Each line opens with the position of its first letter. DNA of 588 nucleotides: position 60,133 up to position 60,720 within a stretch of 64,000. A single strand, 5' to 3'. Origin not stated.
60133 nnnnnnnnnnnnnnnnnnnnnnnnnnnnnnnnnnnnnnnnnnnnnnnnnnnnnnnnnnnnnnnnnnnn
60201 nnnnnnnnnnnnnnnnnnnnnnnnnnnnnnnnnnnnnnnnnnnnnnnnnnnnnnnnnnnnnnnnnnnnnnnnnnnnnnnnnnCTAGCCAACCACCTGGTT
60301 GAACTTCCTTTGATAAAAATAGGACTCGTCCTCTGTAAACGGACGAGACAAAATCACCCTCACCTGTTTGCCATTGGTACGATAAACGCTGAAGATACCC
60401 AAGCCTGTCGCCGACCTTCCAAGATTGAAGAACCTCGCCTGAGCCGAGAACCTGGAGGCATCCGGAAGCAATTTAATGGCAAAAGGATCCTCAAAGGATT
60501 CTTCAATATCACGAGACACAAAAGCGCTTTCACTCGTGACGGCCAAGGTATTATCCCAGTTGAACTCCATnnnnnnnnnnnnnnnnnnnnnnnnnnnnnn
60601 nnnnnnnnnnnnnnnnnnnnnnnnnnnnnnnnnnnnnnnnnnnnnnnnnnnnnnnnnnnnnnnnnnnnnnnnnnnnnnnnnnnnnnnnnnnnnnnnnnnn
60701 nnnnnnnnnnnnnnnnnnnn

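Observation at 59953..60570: BrnT/BrnA-like toxin-antitoxin pair wedged between gspF and the pseudopilin genes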

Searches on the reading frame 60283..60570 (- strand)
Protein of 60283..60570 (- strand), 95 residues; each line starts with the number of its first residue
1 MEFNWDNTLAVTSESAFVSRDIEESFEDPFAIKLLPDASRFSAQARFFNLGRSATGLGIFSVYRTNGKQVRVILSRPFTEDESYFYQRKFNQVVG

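Call 3: search_protein_families(library=pfam, proteins=[window:60283-60570:-], max_evalue=1)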
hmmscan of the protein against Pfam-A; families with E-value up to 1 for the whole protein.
window:60283-60570:- (95 aa): 1 family
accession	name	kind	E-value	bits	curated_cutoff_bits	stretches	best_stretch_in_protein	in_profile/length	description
PF04365.19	BrnT_toxin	-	0.0024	18.6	34.5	1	21-82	19-77/77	Ribonuclease toxin, BrnT, of type II toxin-antitoxin system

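Call 4: search_protein_families(library=ncbifam, proteins=[window:60283-60570:-], max_evalue=1)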
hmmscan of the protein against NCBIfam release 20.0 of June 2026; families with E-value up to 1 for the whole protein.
window:60283-60570:- (95 aa): 1 family
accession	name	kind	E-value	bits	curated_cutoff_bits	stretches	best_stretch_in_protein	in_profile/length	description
NF011205.0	PRK14611.1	equivalog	0.11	11.9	364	1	12-62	99-150/275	4-(cytidine 5'-diphospho)-2-C-methyl-D-erythritol kinase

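Call 6: find_homologous_proteins(query=window:60283-60570:-, max_evalue=0.01)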
Query window:60283-60570:- (95 aa): 2953 proteins with E <= 0.01 among 2955 candidates; the best 120 are listed.
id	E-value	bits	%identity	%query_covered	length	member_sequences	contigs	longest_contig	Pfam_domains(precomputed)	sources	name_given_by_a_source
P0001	1.6e-55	202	100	100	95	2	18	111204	-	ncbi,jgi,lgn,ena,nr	ncbi:MAG: hypothetical protein P8L18_14570 [Verrucomicrobiota bacterium]|jgi:hypothetical protein|nr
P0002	3.0e-47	176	85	99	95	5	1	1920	-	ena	-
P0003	3.3e-47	176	85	99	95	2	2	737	-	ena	-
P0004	6.0e-47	175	83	100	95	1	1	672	-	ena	-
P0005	1.6e-46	174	83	100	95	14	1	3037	-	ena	-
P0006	1.6e-45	171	83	99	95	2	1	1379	-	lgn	-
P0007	1.9e-45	170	83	100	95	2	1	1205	-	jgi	-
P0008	2.0e-44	167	82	99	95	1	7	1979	-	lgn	-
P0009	1.6e-43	164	80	99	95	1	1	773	-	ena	-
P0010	3.6e-43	163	77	99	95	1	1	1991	-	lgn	-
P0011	4.3e-43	163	79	99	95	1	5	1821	-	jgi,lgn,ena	-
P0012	7.4e-43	162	78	99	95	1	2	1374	-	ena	-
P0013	7.5e-43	162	79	99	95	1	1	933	-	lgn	-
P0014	8.9e-43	162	81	95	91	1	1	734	-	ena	-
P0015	1.8e-42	161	76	99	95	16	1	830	-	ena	-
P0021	1.4e-36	142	68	99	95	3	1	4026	PF04365.20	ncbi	-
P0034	1.7e-35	139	67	100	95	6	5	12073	PF04365.20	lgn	-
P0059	7.4e-35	136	65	100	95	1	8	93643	-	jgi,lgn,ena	jgi:uncharacterized DUF497 family protein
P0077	1.4e-34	136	67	99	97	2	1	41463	-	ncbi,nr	ncbi:MAG: hypothetical protein EXS31_02185 [Pedosphaera sp.]|nr:hypothetical protein [Pedosphaera sp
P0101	2.7e-34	135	66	99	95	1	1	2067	PF04365.20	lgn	-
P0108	3.3e-34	134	62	100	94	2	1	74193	-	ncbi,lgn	-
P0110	3.4e-34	134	64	100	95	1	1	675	PF04365.20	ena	-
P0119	4.6e-34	134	64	99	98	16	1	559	PF04365.20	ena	-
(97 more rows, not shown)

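Call 7: find_encoding_contigs(protein=P0077, flank=6000, max_places=3)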
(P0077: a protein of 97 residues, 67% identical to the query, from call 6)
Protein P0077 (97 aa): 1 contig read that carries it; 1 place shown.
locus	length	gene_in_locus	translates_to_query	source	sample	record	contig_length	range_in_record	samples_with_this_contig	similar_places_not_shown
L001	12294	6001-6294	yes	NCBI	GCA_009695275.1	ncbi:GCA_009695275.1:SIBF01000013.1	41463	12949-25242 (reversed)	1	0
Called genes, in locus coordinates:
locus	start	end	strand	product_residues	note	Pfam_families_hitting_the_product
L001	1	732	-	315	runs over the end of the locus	PF00749:tRNA-synt_1c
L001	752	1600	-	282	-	PF01073:3Beta_HSD (weak), PF01370:Epimerase, PF04321:RmlD_sub_bind, PF02719:Polysacc_synt_2 (weak), PF16363:GDP_Man_Dehyd, PF07993:NAD_binding_4 (weak)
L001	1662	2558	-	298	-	PF00795:CN_hydrolase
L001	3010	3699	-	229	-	PF01048:PNP_UDP_1 (weak)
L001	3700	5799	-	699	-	PF07678:TED_complement (faint), PF13249:SQHop_cyclase_N, PF00432:Prenyltrans (faint), PF13243:SQHop_cyclase_C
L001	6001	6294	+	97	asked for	-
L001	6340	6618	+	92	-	PF12441:CopG_antitoxin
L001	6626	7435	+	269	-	-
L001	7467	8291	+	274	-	PF07963:N_methyl, PF08334:T2SSG (faint)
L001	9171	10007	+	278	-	-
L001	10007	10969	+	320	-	-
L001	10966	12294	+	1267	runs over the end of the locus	-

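Call 8: find_encoding_contigs(protein=P0059, flank=6000, max_places=3)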
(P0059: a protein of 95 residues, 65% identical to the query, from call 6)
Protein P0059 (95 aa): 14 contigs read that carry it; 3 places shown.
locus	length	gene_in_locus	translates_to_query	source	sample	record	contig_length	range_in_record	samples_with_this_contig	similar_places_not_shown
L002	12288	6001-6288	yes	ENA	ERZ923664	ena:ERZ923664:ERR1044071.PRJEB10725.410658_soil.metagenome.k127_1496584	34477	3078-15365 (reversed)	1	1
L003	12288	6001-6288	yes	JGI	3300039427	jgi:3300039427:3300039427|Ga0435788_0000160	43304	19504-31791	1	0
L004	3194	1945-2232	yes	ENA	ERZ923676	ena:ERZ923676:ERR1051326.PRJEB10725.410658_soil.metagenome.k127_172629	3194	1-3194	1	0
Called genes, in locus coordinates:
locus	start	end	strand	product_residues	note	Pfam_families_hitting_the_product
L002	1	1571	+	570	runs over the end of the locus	PF05157:MshEN, PF00437:T2SSE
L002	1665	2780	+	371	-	PF00437:T2SSE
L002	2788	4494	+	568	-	PF05157:MshEN, PF00437:T2SSE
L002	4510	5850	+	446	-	PF28597:T2SSF_N, PF00482:T2SSF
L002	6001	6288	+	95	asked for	-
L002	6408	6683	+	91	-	PF12441:CopG_antitoxin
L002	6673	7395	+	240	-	-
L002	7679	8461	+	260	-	PF07963:N_methyl (weak)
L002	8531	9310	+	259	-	-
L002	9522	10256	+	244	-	-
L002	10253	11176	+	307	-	-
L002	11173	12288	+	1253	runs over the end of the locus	-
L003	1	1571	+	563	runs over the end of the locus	PF05157:MshEN, PF00437:T2SSE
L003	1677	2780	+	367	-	PF00437:T2SSE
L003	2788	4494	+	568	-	PF05157:MshEN, PF00437:T2SSE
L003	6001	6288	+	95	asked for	-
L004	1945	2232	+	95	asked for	-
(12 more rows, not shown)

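Call 9: find_encoding_contigs(protein=P0108, flank=6000, max_places=3)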
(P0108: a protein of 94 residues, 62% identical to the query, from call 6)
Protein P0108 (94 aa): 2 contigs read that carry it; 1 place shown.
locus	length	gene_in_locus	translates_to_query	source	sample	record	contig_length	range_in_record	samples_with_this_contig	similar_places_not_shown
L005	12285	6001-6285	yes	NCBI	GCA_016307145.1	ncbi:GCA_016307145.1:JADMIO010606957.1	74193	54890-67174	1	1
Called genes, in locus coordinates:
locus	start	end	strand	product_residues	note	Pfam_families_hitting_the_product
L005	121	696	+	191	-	PF01467:CTP_transf_like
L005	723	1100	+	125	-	PF02410:RsfS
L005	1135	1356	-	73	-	PF04845:PurA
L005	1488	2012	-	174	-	PF13664:DUF4149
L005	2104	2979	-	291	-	PF00756:Esterase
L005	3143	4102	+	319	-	PF13428:TPR_14 (faint), PF13432:TPR_16 (faint), PF07719:TPR_2 (faint), PF14559:TPR_19 (faint), PF23914:TPR_CcmH_CycH (faint), PF13431:TPR_17 (faint), PF13414:TPR_11 (faint), PF00515:TPR_1 (weak), +3 more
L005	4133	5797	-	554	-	PF09492:Pec_lyase, PF00657:Lipase_GDSL, PF04311:DUF459 (faint), PF13472:Lipase_GDSL_2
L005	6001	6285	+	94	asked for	-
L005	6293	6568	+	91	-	PF12441:CopG_antitoxin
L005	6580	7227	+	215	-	PF07963:N_methyl (weak)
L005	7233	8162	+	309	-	PF07963:N_methyl (weak)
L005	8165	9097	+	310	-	-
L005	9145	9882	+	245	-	-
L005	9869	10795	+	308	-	-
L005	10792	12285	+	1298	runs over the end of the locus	-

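Call 13: find_related_loci(query=A1, collection=genome_contigs, flank=8000)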
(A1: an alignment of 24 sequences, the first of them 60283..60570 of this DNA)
Query A1 (95 aa) in genome_contigs; peptide patterns used: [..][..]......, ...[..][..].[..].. (x = any residue, [..] = any of these).
599 stretches matched a pattern (row limit reached: there are more); 500 encode a relative of the query (tblastn E <= 1e-3); the best 80 are kept; 80 distinct loci.
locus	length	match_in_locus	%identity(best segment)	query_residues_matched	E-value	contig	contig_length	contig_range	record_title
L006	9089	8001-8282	79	1-94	2e-49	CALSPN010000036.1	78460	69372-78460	MAG: uncultured Verrucomicrobiae bacterium isolate C_MB218_1 genome assembly, contig: contig_27750_C_MB218, whole genome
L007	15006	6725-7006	78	1-94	3e-49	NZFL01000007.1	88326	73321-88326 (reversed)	MAG: Pedosphaera sp. isolate MED719 73889, whole genome shotgun sequence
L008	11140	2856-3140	72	1-95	1e-46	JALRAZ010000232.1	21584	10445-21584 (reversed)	MAG: Verrucomicrobia bacterium isolate HM.1 HM_1546596, whole genome shotgun sequence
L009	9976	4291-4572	69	1-94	6e-44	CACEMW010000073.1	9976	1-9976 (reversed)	uncultured Verrucomicrobia bacterium isolate AG-404-B10 genome assembly, contig: AG-404-B10_NODE_73, whole genome shotgu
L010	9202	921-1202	69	1-94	1e-43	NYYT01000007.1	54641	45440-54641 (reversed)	MAG: Pedosphaera sp. isolate ARS72 1309, whole genome shotgun sequence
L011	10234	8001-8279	68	1-94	2e-41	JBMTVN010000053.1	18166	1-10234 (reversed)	MAG: Limisphaerales bacterium isolate LKB_V8_S20_100percent_par_LKB_V8_S20_metabat.161 NODE_1838_length_18166_cov_5.5451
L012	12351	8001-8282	69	1-95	5e-41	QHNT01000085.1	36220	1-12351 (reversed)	MAG: Verrucomicrobia bacterium isolate AV7 14_0929_05_30cm_scaffold_2870_curated, whole genome shotgun sequence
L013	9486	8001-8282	67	1-95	8e-41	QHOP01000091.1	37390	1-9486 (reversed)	MAG: Verrucomicrobia bacterium isolate AV5 14_0919_12_20cm_scaffold_2392_curated, whole genome shotgun sequence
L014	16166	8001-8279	67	1-94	2e-40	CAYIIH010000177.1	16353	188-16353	MAG TPA_asm: uncultured Verrucomicrobiota bacterium isolate ERP119705_co20_532 genome assembly, contig: NODE_3709_length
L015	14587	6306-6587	65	1-95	4e-40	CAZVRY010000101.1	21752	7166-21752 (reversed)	MAG TPA_asm: uncultured Verrucomicrobiota bacterium isolate SRP323723_co1_127 genome assembly, contig: NODE_1926_length_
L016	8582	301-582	65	1-95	4e-40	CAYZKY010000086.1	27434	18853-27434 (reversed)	MAG TPA_asm: uncultured Verrucomicrobiota bacterium isolate SRP302895_co1_388 genome assembly, contig: NODE_3085_length_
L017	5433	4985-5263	65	1-94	5e-40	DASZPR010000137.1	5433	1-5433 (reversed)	MAG TPA_asm: Verrucomicrobiia bacterium isolate SMAG_U5976 k141_799832, whole genome shotgun sequence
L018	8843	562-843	65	1-95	4e-40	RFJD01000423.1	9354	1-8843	MAG: Verrucomicrobia bacterium isolate J093 k99_632867, whole genome shotgun sequence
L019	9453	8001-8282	63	1-95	6e-40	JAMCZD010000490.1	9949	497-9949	MAG: Candidatus Omnitrophota bacterium isolate FK_Sedi_B_Bin.32 NODE_28522_length_9949_cov_1.65475, whole genome shotgun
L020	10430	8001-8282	65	1-95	9e-40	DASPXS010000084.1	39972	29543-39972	MAG TPA_asm: Haliangiales bacterium isolate SMAG_U11573 k141_575653, whole genome shotgun sequence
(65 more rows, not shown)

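Call 18: search_solved_structures(query=A1, max_evalue=10, show_alignments=3)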
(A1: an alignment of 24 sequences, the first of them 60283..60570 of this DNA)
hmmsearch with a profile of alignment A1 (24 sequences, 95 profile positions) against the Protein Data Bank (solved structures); distinct sequences matched with E-value up to 10: 5.
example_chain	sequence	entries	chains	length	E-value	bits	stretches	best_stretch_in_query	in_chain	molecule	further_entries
5swz_E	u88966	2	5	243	0.93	12.6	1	65-92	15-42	NP1-B17 TCR beta chain | B17.R2 TCR beta chain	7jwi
5sws_E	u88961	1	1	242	0.95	12.6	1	65-92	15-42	NP1-B17 TCR beta chain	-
7jwj_E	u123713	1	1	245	0.97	12.5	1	66-92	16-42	B17.C1 TCR beta chain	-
6eri_AP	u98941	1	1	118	1.6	11.9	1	50-90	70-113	50S ribosomal protein L19, chloroplastic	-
2y8u_A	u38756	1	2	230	1.8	11.6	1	29-69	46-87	CHITIN DEACETYLASE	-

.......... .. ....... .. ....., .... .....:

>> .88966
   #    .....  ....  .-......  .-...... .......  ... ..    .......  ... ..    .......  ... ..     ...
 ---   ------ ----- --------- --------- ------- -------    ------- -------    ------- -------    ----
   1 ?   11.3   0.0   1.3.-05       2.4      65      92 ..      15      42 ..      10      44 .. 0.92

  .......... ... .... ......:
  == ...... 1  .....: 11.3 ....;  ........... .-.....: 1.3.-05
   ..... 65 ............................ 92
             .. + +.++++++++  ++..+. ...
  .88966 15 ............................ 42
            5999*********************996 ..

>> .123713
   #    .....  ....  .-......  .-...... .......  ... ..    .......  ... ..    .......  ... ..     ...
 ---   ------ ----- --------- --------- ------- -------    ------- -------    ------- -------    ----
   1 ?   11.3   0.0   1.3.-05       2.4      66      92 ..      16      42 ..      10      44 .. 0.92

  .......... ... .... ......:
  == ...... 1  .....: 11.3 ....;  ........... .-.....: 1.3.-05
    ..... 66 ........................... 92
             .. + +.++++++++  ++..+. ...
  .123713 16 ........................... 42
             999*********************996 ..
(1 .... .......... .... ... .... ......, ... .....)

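Call 31: predict_structure(alignment_id=A1)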
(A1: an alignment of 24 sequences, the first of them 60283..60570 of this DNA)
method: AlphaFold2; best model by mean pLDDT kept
length: 95 residues; sequences in the alignment: 24
mean_pLDDT: 53.9   pTM: 0.38
mean pLDDT of the five models: 53.9, 52.0, 50.8, 50.5, 47.5
residues with pLDDT >= 90: 0; 70-90: 11; 50-70: 46; < 50: 38
segments of 3 or more residues with pLDDT < 50: 1-5, 7-30, 43-46, 93-95
pLDDT, mean of each block of 10 residues (from residue 1): 44 39 35 56 54 67 56 69 66 52
secondary structure, 60 per line:
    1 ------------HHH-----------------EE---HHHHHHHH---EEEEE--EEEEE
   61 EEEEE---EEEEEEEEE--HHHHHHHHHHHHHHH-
elements in order: H38-45 E49-53 E56-65 E69-77 H80-94

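Call 32: search_protein_representatives(alignment_id=A1)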
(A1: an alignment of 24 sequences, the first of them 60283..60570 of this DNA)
Query: 24 sequences, 95 profile positions. Proteins with E-value up to 0.001 (for the whole library): 163; up to 1e-10: 91; up to 1e-30: 6. The best 150 are listed.
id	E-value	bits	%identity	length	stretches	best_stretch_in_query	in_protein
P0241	1.5e-45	169.1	-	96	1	1-94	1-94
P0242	6.4e-36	138.2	-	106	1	1-76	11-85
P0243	6.8e-33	128.5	-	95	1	1-94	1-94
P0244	1.0e-32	127.9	-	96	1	1-93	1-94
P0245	5.5e-32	125.6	-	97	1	28-95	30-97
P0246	1.1e-31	124.6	-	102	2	1-63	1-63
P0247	1.9e-30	120.7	-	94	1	1-91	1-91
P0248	3.9e-30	119.6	-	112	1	1-70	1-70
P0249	1.3e-29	117.9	-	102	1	15-78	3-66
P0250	1.2e-28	114.9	-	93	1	1-91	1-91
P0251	5.5e-28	112.7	-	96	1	1-70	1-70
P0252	1.3e-27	111.5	-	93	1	1-91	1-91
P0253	2.4e-26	107.5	-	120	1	1-64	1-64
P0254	8.1e-26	105.8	-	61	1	1-61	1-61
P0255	1.7e-25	104.7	-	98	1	1-93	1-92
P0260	1.5e-23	98.5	-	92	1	1-93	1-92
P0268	6.4e-21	90.1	-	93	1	1-90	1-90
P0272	9.1e-20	86.4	-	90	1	1-92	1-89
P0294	1.4e-15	73.0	-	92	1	1-88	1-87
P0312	3.3e-13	65.4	-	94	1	1-90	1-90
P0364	9.1e-06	41.5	-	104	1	2-91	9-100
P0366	9.8e-06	41.4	-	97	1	3-84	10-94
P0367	1.1e-05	41.2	-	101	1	2-90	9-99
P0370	2.5e-05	40.1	-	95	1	1-92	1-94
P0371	3.1e-05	39.8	-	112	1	3-88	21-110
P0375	6.3e-05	38.8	-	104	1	1-90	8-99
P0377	1.3e-04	37.8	-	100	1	1-89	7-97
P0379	1.5e-04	37.6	-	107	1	3-88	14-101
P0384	2.7e-04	36.8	-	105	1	1-91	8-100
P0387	2.9e-04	36.7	-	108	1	3-88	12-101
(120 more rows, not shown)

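Call 33: search_protein_families(library=pfam, proteins=[P0364, P0366, P0367, P0370, P0371, P0375, P0377, P0379, P0384, P0387], max_evalue=0.01)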
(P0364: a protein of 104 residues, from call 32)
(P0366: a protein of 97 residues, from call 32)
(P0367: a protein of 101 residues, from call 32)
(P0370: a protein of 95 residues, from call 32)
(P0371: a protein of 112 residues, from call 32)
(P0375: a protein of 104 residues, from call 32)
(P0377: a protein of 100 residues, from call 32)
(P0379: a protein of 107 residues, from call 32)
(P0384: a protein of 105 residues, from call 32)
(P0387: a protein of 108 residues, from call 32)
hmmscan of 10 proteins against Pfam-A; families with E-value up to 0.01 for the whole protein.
P0364 (104 aa): 1 family
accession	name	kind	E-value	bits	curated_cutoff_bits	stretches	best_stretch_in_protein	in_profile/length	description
PF04365.19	BrnT_toxin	-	2.4e-23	82.6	34.5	1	12-90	1-77/77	Ribonuclease toxin, BrnT, of type II toxin-antitoxin system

P0366 (97 aa): 1 family
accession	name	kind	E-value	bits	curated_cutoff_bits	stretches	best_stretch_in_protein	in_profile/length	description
PF04365.19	BrnT_toxin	-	9.6e-21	74.3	34.5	1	12-89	1-77/77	Ribonuclease toxin, BrnT, of type II toxin-antitoxin system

P0367 (101 aa): 1 family
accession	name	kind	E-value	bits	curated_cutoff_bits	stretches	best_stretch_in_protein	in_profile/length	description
PF04365.19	BrnT_toxin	-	3.7e-24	85.3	34.5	1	12-90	1-77/77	Ribonuclease toxin, BrnT, of type II toxin-antitoxin system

P0370 (95 aa): 1 family
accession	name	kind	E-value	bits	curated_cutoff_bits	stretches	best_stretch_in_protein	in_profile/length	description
PF04365.19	BrnT_toxin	-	2.7e-25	88.9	34.5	1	5-83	1-77/77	Ribonuclease toxin, BrnT, of type II toxin-antitoxin system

P0371 (112 aa): 1 family
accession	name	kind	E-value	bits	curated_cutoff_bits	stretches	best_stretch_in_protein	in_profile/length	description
PF04365.19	BrnT_toxin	-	4.8e-15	56.1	34.5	1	23-103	1-77/77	Ribonuclease toxin, BrnT, of type II toxin-antitoxin system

P0375 (104 aa): 1 family
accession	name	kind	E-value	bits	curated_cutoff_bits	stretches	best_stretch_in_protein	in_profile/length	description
PF04365.19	BrnT_toxin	-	1.9e-23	83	34.5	1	12-90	1-77/77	Ribonuclease toxin, BrnT, of type II toxin-antitoxin system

P0377 (100 aa): 1 family
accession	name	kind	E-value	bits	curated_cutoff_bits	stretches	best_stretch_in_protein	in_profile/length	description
PF04365.19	BrnT_toxin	-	2.4e-24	85.8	34.5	1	11-89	1-77/77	Ribonuclease toxin, BrnT, of type II toxin-antitoxin system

P0379 (107 aa): 1 family
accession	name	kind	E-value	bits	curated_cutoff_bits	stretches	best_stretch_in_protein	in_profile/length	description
PF04365.19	BrnT_toxin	-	1.7e-24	86.4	34.5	1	16-94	1-77/77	Ribonuclease toxin, BrnT, of type II toxin-antitoxin system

P0384 (105 aa): 2 families
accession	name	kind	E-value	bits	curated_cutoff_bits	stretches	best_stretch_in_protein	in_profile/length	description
PF04365.19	BrnT_toxin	-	2.2e-23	82.8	34.5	1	12-90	1-77/77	Ribonuclease toxin, BrnT, of type II toxin-antitoxin system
PF14076.12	DUF4258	-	0.0017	19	25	1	44-83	30-69/71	Domain of unknown function (DUF4258)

P0387 (108 aa): 1 family
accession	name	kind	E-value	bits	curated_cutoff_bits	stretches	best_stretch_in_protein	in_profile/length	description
PF04365.19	BrnT_toxin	-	2.3e-19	69.9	34.5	1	14-94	1-77/77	Ribonuclease toxin, BrnT, of type II toxin-antitoxin system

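Call 34: search_protein_families(library=pfam, proteins=[P0241, P0243, P0247, P0250, P0255, P0260, P0268, P0272, P0294, P0312], max_evalue=0.01)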
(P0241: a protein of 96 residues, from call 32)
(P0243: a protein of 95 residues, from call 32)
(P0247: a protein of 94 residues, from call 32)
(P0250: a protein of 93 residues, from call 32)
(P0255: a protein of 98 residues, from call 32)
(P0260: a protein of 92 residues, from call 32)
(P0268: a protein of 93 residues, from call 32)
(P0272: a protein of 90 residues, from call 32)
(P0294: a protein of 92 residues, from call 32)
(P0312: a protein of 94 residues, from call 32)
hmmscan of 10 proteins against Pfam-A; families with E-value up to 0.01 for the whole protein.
P0241 (96 aa): 1 family
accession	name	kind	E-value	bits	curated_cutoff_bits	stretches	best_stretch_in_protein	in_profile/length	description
PF04365.19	BrnT_toxin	-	0.00016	22.4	34.5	1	14-81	13-77/77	Ribonuclease toxin, BrnT, of type II toxin-antitoxin system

P0243 (95 aa): 1 family
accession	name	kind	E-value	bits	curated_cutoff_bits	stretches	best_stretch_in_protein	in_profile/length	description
PF04365.19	BrnT_toxin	-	1.7e-06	28.7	34.5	1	16-79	15-75/77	Ribonuclease toxin, BrnT, of type II toxin-antitoxin system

P0247 (94 aa): 1 family
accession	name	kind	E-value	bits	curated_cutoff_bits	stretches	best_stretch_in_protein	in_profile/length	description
PF04365.19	BrnT_toxin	-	1.9e-08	35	34.5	1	19-81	18-77/77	Ribonuclease toxin, BrnT, of type II toxin-antitoxin system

P0250 (93 aa): 1 family
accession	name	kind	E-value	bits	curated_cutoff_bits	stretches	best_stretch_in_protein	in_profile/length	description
PF04365.19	BrnT_toxin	-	1.2e-06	29.1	34.5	1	18-81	18-77/77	Ribonuclease toxin, BrnT, of type II toxin-antitoxin system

P0255 (98 aa): 1 family
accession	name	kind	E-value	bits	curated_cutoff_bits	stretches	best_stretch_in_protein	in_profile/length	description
PF04365.19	BrnT_toxin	-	1.3e-06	29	34.5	1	14-80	14-77/77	Ribonuclease toxin, BrnT, of type II toxin-antitoxin system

P0260 (92 aa): 1 family
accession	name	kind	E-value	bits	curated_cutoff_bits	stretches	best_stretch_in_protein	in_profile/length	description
PF04365.19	BrnT_toxin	-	1.2e-06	29.1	34.5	1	16-80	16-77/77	Ribonuclease toxin, BrnT, of type II toxin-antitoxin system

P0268 (93 aa): 1 family
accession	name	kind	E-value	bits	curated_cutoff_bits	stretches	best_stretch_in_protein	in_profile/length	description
PF04365.19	BrnT_toxin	-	7.4e-07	29.8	34.5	1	14-81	14-77/77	Ribonuclease toxin, BrnT, of type II toxin-antitoxin system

P0272 (90 aa): 0 families

P0294 (92 aa): 1 family
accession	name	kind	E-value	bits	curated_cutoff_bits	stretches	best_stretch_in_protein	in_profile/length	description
PF04365.19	BrnT_toxin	-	5.4e-11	43.1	34.5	1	15-80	15-77/77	Ribonuclease toxin, BrnT, of type II toxin-antitoxin system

P0312 (94 aa): 0 families
